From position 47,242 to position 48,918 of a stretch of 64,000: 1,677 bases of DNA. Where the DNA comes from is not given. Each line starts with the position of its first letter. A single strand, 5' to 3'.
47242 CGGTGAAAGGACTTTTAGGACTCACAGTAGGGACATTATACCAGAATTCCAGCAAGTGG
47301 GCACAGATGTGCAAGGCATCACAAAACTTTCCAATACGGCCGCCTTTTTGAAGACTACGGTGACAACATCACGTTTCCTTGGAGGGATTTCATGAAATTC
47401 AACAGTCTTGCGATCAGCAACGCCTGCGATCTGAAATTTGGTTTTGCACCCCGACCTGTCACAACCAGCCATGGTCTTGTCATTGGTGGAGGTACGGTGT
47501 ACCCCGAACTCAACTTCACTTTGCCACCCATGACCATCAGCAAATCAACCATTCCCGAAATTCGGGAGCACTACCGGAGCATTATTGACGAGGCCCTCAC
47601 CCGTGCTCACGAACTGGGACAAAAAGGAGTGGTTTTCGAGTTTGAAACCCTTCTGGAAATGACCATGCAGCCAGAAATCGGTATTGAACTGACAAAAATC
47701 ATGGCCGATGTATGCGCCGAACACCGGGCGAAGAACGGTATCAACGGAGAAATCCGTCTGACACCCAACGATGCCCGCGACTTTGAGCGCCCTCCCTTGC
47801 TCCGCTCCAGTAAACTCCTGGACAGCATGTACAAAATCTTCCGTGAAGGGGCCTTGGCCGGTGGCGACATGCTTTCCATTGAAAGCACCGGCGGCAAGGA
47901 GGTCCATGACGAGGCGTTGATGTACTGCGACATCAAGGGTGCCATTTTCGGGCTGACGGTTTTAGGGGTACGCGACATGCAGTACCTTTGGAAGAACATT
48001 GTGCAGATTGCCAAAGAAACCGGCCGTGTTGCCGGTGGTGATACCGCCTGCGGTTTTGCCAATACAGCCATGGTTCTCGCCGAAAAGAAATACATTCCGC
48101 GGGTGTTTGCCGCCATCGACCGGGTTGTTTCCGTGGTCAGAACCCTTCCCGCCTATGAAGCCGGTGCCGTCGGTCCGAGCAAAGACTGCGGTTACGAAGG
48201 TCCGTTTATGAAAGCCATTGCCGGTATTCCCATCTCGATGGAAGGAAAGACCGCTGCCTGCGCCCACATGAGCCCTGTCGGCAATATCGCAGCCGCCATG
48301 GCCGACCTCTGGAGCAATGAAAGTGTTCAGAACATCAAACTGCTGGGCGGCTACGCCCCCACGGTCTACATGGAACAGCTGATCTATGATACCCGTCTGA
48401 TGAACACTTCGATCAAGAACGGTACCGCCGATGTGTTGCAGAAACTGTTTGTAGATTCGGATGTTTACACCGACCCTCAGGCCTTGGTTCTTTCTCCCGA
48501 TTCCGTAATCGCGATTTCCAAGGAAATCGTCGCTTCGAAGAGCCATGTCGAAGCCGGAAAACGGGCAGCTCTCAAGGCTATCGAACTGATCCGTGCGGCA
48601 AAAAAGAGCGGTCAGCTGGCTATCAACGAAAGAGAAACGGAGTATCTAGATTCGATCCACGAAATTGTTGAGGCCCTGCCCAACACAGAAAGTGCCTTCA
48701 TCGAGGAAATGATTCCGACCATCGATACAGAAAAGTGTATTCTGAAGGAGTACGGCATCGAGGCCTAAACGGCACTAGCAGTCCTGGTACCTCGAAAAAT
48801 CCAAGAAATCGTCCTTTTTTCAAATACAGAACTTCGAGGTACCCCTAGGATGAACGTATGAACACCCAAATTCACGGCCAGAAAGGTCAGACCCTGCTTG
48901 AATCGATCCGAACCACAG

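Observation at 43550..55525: Divergent cobamide island joins an MtaB/RACo methyl-transfer module to cobamide salvage and remodelling genes, with no corrinoid protein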

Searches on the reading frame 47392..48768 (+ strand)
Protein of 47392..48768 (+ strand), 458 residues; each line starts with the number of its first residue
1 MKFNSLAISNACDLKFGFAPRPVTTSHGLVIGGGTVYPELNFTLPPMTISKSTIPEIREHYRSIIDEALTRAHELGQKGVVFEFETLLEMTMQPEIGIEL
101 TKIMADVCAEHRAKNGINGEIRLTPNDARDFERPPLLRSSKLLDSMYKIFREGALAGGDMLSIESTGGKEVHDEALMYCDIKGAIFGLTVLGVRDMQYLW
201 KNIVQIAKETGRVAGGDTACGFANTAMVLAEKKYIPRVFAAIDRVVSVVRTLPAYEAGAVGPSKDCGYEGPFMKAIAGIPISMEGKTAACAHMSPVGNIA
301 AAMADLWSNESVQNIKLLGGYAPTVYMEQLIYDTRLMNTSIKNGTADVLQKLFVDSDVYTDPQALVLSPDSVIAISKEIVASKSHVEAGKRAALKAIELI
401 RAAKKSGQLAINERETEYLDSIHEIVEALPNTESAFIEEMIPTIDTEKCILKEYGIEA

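Call 3: search_protein_families(library=pfam, proteins=[window:47392-48768:+])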
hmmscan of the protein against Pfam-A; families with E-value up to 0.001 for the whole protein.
window:47392-48768:+ (458 aa): 1 family
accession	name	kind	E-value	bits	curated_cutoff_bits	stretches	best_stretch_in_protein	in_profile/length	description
PF12176.13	MtaB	-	2.5e-158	528.1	25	1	2-454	3-459/460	Methanol-cobalamin methyltransferase B subunit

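Call 4: search_protein_families(library=ncbifam, proteins=[window:47392-48768:+])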
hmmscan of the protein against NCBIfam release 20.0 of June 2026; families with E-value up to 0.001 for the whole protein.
window:47392-48768:+ (458 aa): 1 family
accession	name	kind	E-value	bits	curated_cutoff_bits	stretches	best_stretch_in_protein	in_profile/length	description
NF040651.2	MtaB_Meth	equivalog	8e-121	404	720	1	2-444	3-446/460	methanol--corrinoid protein co-methyltransferase MtaB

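Call 8: find_homologous_proteins(query=window:47392-48768:+, max_evalue=1e-20)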
Query window:47392-48768:+ (458 aa): 7245 proteins with E <= 1e-20 among 8000 candidates; the best 120 are listed.
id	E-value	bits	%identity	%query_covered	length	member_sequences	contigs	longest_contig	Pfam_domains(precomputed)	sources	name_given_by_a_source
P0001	0.0e+0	1019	100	100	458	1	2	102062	PF12176.14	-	-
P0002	3.4e-278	941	91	100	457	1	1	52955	PF12176.14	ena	-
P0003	4.8e-277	937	90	100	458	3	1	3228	PF12176.14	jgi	-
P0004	5.5e-276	933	91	100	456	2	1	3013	PF12176.14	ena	-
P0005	5.8e-260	881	85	100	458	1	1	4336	PF12176.14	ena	-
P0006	1.1e-255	867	83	100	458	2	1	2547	PF12176.14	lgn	-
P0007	9.1e-255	864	84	99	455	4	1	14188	PF12176.14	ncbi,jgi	-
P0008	1.5e-254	863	84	99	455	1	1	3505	PF12176.14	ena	-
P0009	6.2e-254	861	84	99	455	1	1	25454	PF12176.14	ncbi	-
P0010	3.9e-252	855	83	99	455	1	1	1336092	PF12176.14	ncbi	ncbi:MAG: methyltransferase MtaB domain-containing protein [Propionivibrio sp.]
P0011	7.0e-252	854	83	99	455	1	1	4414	PF12176.14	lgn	-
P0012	8.4e-249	844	82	99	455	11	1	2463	PF12176.14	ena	-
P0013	8.8e-248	841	83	97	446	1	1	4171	PF12176.14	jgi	-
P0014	2.5e-245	832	81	99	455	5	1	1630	PF12176.14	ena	-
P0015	3.2e-239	812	78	99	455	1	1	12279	PF12176.14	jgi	-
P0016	7.1e-218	742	72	100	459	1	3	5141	PF12176.14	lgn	-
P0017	1.0e-217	741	71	100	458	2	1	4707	PF12176.14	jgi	jgi:methanol---5-hydroxybenzimidazolylcobamide Co-methyltransferase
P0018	2.2e-213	727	70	100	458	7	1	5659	PF12176.14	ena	-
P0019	4.4e-211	720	71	100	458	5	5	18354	PF12176.14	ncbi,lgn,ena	-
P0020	4.1e-206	703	69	100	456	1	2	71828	PF12176.14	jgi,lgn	jgi:methanol---5-hydroxybenzimidazolylcobamide Co-methyltransferase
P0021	1.8e-205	701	69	100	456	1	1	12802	PF12176.14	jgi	jgi:methanol---5-hydroxybenzimidazolylcobamide Co-methyltransferase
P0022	1.9e-203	694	68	100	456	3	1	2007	PF12176.14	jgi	jgi:methanol--5-hydroxybenzimidazolylcobamide Co-methyltransferase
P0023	3.9e-203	693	69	100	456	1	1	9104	PF12176.14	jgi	jgi:methanol--5-hydroxybenzimidazolylcobamide Co-methyltransferase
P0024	8.6e-203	692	68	100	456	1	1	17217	PF12176.14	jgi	jgi:methanol--5-hydroxybenzimidazolylcobamide Co-methyltransferase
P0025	1.2e-201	688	68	100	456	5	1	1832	PF12176.14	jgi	jgi:methanol--5-hydroxybenzimidazolylcobamide Co-methyltransferase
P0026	3.0e-201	687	67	100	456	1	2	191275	PF12176.14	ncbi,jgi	ncbi:MAG: methyltransferase MtaB domain-containing protein [Rectinemataceae bacterium]|jgi:methanol-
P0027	1.1e-199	682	67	100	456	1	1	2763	PF12176.14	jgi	jgi:methanol---5-hydroxybenzimidazolylcobamide Co-methyltransferase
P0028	2.8e-199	681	66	100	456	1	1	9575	PF12176.14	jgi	jgi:methanol--5-hydroxybenzimidazolylcobamide Co-methyltransferase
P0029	1.8e-197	675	67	100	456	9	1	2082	PF12176.14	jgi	jgi:methanol--5-hydroxybenzimidazolylcobamide Co-methyltransferase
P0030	5.6e-197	673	65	100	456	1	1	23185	PF12176.14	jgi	jgi:methanol---5-hydroxybenzimidazolylcobamide Co-methyltransferase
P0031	5.4e-196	670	65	100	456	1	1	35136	PF12176.14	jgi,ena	-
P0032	3.8e-195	667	66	100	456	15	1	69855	PF12176.14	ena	-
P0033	6.0e-194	663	64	100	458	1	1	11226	PF12176.14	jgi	jgi:methanol---5-hydroxybenzimidazolylcobamide Co-methyltransferase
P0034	4.8e-193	660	64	100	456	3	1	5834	PF12176.14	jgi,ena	-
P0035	1.3e-192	659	64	100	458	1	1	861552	PF12176.14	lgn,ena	-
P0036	3.7e-192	657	62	100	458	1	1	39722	PF12176.14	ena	-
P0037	2.9e-191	654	63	100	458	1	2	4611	PF12176.14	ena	-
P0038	2.0e-190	652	64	100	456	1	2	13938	PF12176.14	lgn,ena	-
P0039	2.4e-190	651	62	100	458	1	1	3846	PF12176.14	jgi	jgi:methanol---5-hydroxybenzimidazolylcobamide Co-methyltransferase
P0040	7.3e-190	650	64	100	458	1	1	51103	PF12176.14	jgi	jgi:methanol---5-hydroxybenzimidazolylcobamide Co-methyltransferase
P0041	1.0e-189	649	63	100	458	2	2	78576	PF12176.14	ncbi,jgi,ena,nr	ncbi:MAG TPA: methyltransferase MtaB domain-containing protein [Anaeromyxobacter sp.]|nr:methyltrans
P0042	1.1e-189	649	62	100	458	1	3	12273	PF12176.14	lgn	-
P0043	2.9e-189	648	65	100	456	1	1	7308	PF12176.14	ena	-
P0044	5.3e-189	647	63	100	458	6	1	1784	PF12176.14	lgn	-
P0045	1.2e-188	646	62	100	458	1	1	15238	PF12176.14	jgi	jgi:methanol---5-hydroxybenzimidazolylcobamide Co-methyltransferase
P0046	2.3e-188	645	61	100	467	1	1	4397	PF12176.14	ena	-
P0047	6.8e-188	643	65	95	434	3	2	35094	PF12176.14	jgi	jgi:methanol--5-hydroxybenzimidazolylcobamide Co-methyltransferase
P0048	9.6e-188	643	62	100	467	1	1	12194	PF12176.14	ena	-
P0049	9.9e-188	643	62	100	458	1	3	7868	PF12176.14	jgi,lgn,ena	-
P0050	1.2e-187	642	63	100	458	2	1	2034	PF12176.14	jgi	jgi:methanol--5-hydroxybenzimidazolylcobamide Co-methyltransferase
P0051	1.3e-187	642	62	100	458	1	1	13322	PF12176.14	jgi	jgi:methanol--5-hydroxybenzimidazolylcobamide Co-methyltransferase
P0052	1.8e-187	642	65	99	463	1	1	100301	PF12176.14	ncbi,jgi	-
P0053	1.9e-187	642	61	100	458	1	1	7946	PF12176.14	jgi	jgi:methanol---5-hydroxybenzimidazolylcobamide Co-methyltransferase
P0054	1.9e-187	642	63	100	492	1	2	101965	PF12176.14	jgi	jgi:methanol--5-hydroxybenzimidazolylcobamide Co-methyltransferase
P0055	2.8e-187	641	62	100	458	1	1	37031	PF12176.14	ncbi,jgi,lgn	-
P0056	2.8e-187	641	62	100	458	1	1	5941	PF12176.14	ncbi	-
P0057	4.6e-187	640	63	100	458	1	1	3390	PF12176.14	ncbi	-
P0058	7.1e-187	640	62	100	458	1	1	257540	PF12176.14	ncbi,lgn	-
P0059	2.1e-186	638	64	100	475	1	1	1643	PF12176.14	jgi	-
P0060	4.1e-186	637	64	100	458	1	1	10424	PF12176.14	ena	-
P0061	4.1e-186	637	63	100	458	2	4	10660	PF12176.14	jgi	jgi:methanol--5-hydroxybenzimidazolylcobamide Co-methyltransferase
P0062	5.8e-186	637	63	100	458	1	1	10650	PF12176.14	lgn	-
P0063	6.4e-186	637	64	100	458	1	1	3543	PF12176.14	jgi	jgi:methanol---5-hydroxybenzimidazolylcobamide Co-methyltransferase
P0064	7.3e-186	636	62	100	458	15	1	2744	PF12176.14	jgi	jgi:methanol--5-hydroxybenzimidazolylcobamide Co-methyltransferase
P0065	1.1e-185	636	63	99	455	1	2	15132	PF12176.14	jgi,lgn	jgi:methanol---5-hydroxybenzimidazolylcobamide Co-methyltransferase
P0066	3.3e-185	634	63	100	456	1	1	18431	PF12176.14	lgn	-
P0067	3.5e-185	634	62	100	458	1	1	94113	PF12176.14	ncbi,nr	ncbi:methanol--corrinoid methyltransferase [Bacteroidia bacterium]|nr:methanol--corrinoid methyltran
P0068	4.5e-185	634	62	100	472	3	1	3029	PF12176.14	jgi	jgi:methanol--5-hydroxybenzimidazolylcobamide Co-methyltransferase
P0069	6.1e-185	633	63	100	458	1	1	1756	PF12176.14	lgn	-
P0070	6.9e-185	633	61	100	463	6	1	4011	PF12176.14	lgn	-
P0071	1.2e-184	633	62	100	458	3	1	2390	PF12176.14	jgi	-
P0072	2.5e-184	631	63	100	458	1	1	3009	PF12176.14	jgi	jgi:methanol--5-hydroxybenzimidazolylcobamide Co-methyltransferase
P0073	2.7e-184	631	62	100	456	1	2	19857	PF12176.14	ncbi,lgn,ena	-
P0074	3.2e-184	631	64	100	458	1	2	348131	PF12176.14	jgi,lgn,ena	jgi:methanol--5-hydroxybenzimidazolylcobamide Co-methyltransferase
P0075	3.4e-184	631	62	100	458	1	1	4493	PF12176.14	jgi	jgi:methanol---5-hydroxybenzimidazolylcobamide Co-methyltransferase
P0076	3.5e-184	631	62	100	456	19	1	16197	PF12176.14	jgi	jgi:methanol--5-hydroxybenzimidazolylcobamide Co-methyltransferase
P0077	3.6e-184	631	62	100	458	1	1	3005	PF12176.14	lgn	-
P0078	3.9e-184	631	62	100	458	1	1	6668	PF12176.14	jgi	jgi:methanol--5-hydroxybenzimidazolylcobamide Co-methyltransferase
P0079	4.0e-184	631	62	100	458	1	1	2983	PF12176.14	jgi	jgi:methanol--5-hydroxybenzimidazolylcobamide Co-methyltransferase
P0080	4.1e-184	631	61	100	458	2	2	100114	PF12176.14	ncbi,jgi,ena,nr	ncbi:MAG TPA: methyltransferase MtaB domain-containing protein [Anaeromyxobacter sp.]|nr:methyltrans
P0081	5.3e-184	630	62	100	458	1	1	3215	PF12176.14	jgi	jgi:methanol---5-hydroxybenzimidazolylcobamide Co-methyltransferase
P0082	6.8e-184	630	63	100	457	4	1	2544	PF12176.14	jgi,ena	-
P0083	7.6e-184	630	63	100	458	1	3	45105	PF12176.14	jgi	jgi:methanol--5-hydroxybenzimidazolylcobamide Co-methyltransferase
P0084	8.0e-184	630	61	100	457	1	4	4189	PF12176.14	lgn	-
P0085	9.8e-184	629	63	100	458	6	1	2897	PF12176.14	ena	-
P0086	1.1e-183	629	62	100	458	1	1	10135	PF12176.14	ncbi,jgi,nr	ncbi:MAG: hypothetical protein LBD59_07930 [Prevotellaceae bacterium]|jgi:methanol--5-hydroxybenzimi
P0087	1.2e-183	629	62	100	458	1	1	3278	PF12176.14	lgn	-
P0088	1.3e-183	629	63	100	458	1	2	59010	PF12176.14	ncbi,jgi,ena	jgi:methanol--5-hydroxybenzimidazolylcobamide Co-methyltransferase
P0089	1.3e-183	629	62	100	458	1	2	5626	PF12176.14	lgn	-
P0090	1.4e-183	629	62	100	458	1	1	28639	PF12176.14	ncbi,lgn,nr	ncbi:MAG: methanol--corrinoid methyltransferase [Cyclobacteriaceae bacterium]|nr:methanol--corrinoid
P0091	1.5e-183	629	62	100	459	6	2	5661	PF12176.14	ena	-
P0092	1.5e-183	629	62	100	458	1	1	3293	PF12176.14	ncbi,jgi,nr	ncbi:MAG: hypothetical protein LBV57_03825 [Candidatus Symbiothrix sp.]|jgi:methanol--5-hydroxybenzi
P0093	1.7e-183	629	62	100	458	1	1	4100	PF12176.14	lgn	-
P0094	1.7e-183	629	62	100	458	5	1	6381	PF12176.14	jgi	jgi:methanol--5-hydroxybenzimidazolylcobamide Co-methyltransferase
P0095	1.8e-183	629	61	100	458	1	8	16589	PF12176.14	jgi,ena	-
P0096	2.1e-183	628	64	100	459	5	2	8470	PF12176.14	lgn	-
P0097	2.4e-183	628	62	100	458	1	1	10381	PF12176.14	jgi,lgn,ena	-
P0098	2.5e-183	628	61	100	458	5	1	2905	PF12176.14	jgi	-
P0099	2.8e-183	628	63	100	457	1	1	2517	PF12176.14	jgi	jgi:methanol---5-hydroxybenzimidazolylcobamide Co-methyltransferase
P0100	2.9e-183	628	62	100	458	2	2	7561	PF12176.14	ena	-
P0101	2.9e-183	628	60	100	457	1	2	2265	PF12176.14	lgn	-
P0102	3.0e-183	628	61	100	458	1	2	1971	PF12176.14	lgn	-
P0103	3.5e-183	628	63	100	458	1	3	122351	PF12176.14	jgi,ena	-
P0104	3.9e-183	627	62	100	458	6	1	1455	PF12176.14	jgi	-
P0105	4.5e-183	627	61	100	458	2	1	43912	PF12176.14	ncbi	-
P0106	5.4e-183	627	62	100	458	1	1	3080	PF12176.14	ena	-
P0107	5.4e-183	627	62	100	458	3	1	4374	PF12176.14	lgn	-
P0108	6.4e-183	627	61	100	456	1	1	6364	PF12176.14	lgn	-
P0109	7.5e-183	627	64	100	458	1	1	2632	PF12176.14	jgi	jgi:methanol--5-hydroxybenzimidazolylcobamide Co-methyltransferase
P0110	7.5e-183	627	62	100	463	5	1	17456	PF12176.14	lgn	-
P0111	7.5e-183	627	62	100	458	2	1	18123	PF12176.14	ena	-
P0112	8.0e-183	626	63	100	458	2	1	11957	PF12176.14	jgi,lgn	jgi:methanol--5-hydroxybenzimidazolylcobamide Co-methyltransferase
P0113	8.2e-183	626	61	100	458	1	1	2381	PF12176.14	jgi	jgi:methanol--5-hydroxybenzimidazolylcobamide Co-methyltransferase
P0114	9.2e-183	626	62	100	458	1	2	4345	PF12176.14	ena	-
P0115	9.3e-183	626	62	100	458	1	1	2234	PF12176.14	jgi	jgi:methanol---5-hydroxybenzimidazolylcobamide Co-methyltransferase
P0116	9.5e-183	626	62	100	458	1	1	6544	PF12176.14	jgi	jgi:methanol--5-hydroxybenzimidazolylcobamide Co-methyltransferase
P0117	1.0e-182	626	62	100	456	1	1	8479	PF12176.14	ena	-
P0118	1.1e-182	626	63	100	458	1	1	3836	PF12176.14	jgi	-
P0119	1.1e-182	626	62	100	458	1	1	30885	PF12176.14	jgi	jgi:methanol--5-hydroxybenzimidazolylcobamide Co-methyltransferase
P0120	1.2e-182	626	63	100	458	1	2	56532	PF12176.14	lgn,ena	-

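Call 9: find_encoding_contigs(protein=P0010, flank=10000, max_places=2)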
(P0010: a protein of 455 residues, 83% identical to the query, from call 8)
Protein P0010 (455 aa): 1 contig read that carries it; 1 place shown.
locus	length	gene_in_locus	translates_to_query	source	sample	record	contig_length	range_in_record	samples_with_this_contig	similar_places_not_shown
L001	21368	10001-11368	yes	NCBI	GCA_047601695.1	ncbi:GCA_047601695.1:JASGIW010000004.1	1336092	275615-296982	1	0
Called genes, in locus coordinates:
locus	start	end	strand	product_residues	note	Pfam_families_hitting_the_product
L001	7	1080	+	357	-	PF02463:SMC_N (weak), PF00005:ABC_tran, PF13304:AAA_21 (faint), PF17912:OB_MalK, PF17850:CysA_C_terminal (weak), PF08402:TOBE_2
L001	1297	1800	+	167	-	PF00581:Rhodanese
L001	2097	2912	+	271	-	PF10613:Lig_chan-Glu_bd (weak), PF00497:SBP_bac_3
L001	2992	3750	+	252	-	PF00528:BPD_transp_1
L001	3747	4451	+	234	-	PF00528:BPD_transp_1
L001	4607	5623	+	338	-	PF00005:ABC_tran, PF02463:SMC_N (weak), PF13401:AAA_22 (weak), PF13304:AAA_21 (faint), PF09383:NIL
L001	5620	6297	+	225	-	PF00528:BPD_transp_1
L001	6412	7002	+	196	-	PF03180:Lipoprotein_9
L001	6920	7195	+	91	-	PF03180:Lipoprotein_9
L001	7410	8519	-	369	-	PF13487:HD_5, PF01966:HD (weak)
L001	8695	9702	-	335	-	PF02492:cobW, PF07683:CobW_C (weak)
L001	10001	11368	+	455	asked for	PF12176:MtaB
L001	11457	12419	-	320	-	PF01208:URO-D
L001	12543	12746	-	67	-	-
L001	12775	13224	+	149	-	-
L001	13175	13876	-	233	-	PF10114:PocR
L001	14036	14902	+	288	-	PF07883:Cupin_2 (weak), PF12833:HTH_18, PF00165:HTH_AraC (weak)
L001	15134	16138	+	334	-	PF00532:Peripla_BP_1 (weak), PF13407:Peripla_BP_4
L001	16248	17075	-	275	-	-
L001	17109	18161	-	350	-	PF02277:DBI_PRT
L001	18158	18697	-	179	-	PF00300:His_Phos_1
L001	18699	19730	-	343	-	PF00155:Aminotran_1_2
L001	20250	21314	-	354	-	PF01208:URO-D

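Call 10: find_encoding_contigs(protein=P0026, flank=10000, max_places=2)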
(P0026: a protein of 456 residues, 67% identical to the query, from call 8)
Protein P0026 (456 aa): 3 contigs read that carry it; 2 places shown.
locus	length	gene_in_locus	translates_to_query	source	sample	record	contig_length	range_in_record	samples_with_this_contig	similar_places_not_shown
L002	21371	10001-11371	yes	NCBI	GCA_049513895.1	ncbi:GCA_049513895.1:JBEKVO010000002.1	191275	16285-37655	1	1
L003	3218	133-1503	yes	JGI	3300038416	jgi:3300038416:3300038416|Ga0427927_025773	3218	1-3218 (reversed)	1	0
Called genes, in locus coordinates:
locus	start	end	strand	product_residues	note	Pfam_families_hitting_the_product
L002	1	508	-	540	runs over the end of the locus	PF03772:Competence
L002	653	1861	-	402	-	PF13646:HEAT_2 (faint)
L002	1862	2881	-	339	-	PF07238:PilZ (weak)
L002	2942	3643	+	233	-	PF02517:Rce1-like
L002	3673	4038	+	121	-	-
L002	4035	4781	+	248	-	PF13489:Methyltransf_23, PF01209:Ubie_methyltran (weak), PF09445:Methyltransf_15 (faint), PF13847:Methyltransf_31, PF08241:Methyltransf_11, PF08242:Methyltransf_12, PF13649:Methyltransf_25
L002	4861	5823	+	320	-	PF00012:HSP70, PF01476:LysM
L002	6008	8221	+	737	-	PF01464:SLT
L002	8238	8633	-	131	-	PF27400:TP_0700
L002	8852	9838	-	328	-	PF01300:Sua5_yciO_yrdC, PF03481:Sua5_C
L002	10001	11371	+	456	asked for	PF12176:MtaB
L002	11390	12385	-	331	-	PF01370:Epimerase, PF16363:GDP_Man_Dehyd (faint)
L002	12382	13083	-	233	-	PF03483:B3_4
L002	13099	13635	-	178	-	PF00881:Nitroreductase, PF14512:TM1586_NiRdase (weak)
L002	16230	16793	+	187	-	PF00254:FKBP_C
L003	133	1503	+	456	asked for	PF12176:MtaB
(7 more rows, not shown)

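Call 11: find_encoding_contigs(protein=P0067, flank=10000, max_places=2)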
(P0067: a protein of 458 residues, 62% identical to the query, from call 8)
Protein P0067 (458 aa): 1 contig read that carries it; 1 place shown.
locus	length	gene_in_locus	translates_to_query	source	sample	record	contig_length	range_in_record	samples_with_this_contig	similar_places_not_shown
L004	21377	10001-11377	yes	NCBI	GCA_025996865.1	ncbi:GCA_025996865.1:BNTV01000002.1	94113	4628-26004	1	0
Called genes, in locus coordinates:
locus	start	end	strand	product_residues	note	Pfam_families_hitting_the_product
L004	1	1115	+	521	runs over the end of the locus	PF00474:SSF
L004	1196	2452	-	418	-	PF13173:AAA_14, PF13635:DUF4143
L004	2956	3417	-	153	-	PF13635:DUF4143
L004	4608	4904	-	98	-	-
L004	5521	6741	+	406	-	PF00465:Fe-ADH, PF13685:Fe-ADH_2 (weak), PF25137:ADH_Fe_C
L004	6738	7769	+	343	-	PF04166:PdxA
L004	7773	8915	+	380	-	PF07005:SBD_N, PF17042:NBD_C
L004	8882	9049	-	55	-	-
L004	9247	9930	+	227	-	PF05336:rhaM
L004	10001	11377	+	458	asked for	PF12176:MtaB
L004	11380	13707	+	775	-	PF13802:Gal_mutarotas_2, PF01055:Glyco_hydro_31_2nd, PF21365:Glyco_hydro_31_3rd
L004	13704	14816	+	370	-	-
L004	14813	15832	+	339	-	PF01208:URO-D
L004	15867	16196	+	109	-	PF05336:rhaM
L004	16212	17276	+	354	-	PF06379:RhaT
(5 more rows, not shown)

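Call 14: find_related_loci(query=A1, collection=genome_contigs, flank=10000)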
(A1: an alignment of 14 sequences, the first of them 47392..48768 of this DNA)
Query A1 (458 aa) in genome_contigs; peptide patterns used: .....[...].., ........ (x = any residue, [..] = any of these).
600 stretches matched a pattern (row limit reached: there are more); 539 encode a relative of the query (tblastn E <= 1e-3); the best 80 are kept; 80 distinct loci.
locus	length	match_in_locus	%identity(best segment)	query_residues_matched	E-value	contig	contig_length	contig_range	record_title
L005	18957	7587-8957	91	1-457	0e+0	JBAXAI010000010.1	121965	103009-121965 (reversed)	MAG: Spirochaetales bacterium isolate ELA137 MAG137_10, whole genome shotgun sequence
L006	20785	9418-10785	83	1-456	0e+0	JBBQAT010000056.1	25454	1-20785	MAG: Burkholderiales bacterium isolate Co_metawrap_1439 Cmw_1439_k141_938979_length_25454_cov_12.9981, whole genome shot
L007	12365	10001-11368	84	1-456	0e+0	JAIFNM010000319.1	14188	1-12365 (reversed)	MAG: Betaproteobacteria bacterium isolate bin_91 scaffold_8589, whole genome shotgun sequence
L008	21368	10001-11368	83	1-456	0e+0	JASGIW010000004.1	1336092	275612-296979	MAG: Propionivibrio sp. isolate 5N370 JMF-2111-06-0005.ont.bin.370_3, whole genome shotgun sequence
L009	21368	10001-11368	67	1-456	0e+0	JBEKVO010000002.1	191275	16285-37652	MAG: Rectinemataceae bacterium isolate SPRUCE 606 SPRUCE_606_2, whole genome shotgun sequence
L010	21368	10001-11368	66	1-456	0e+0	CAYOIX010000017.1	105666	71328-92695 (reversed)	MAG TPA_asm: uncultured Treponemataceae bacterium isolate binchicken_co3_424 genome assembly, contig: NODE_446_length_10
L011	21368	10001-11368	65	1-456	0e+0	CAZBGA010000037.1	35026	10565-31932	MAG TPA_asm: uncultured Treponemataceae bacterium isolate binchicken_co3_301 genome assembly, contig: NODE_3648_length_3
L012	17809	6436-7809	63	1-456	0e+0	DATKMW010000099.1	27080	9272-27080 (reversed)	MAG TPA_asm: Anaeromyxobacter sp. isolate SMAG_U14721 k141_5176880, whole genome shotgun sequence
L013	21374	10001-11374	61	1-456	0e+0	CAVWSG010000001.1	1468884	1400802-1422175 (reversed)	MAG: uncultured delta proteobacterium isolate MFD05442.bin.2.332 genome assembly, contig: contig_1653, whole genome shot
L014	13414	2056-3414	62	6-456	0e+0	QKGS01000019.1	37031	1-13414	MAG: Bacteroidetes bacterium isolate SZUA-534 scaffold_5519, whole genome shotgun sequence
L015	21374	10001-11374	62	1-456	0e+0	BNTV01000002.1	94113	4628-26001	Bacteroidia bacterium MS502-39 DNA, sequence002, whole genome shotgun sequence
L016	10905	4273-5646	62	1-456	0e+0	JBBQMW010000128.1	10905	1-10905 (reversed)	MAG: Bacteroidales bacterium isolate Co_metawrap_362 Cmw_362_k141_24705912_length_10905_cov_34.9747, whole genome shotgu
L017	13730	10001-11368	63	1-456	0e+0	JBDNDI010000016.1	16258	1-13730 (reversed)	MAG: Spirochaetales bacterium isolate RM_bin7_OCT21 C16, whole genome shotgun sequence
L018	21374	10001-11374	63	1-456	0e+0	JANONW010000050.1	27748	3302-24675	MAG: Prolixibacteraceae bacterium isolate VAR_43_metabat_282_sub VAR_43_k141_4293740, whole genome shotgun sequence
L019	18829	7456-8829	63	1-456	0e+0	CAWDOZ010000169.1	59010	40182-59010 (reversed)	MAG: uncultured Fibrobacterota bacterium isolate MFD04752.bin.2.93 genome assembly, contig: contig_5658, whole genome sh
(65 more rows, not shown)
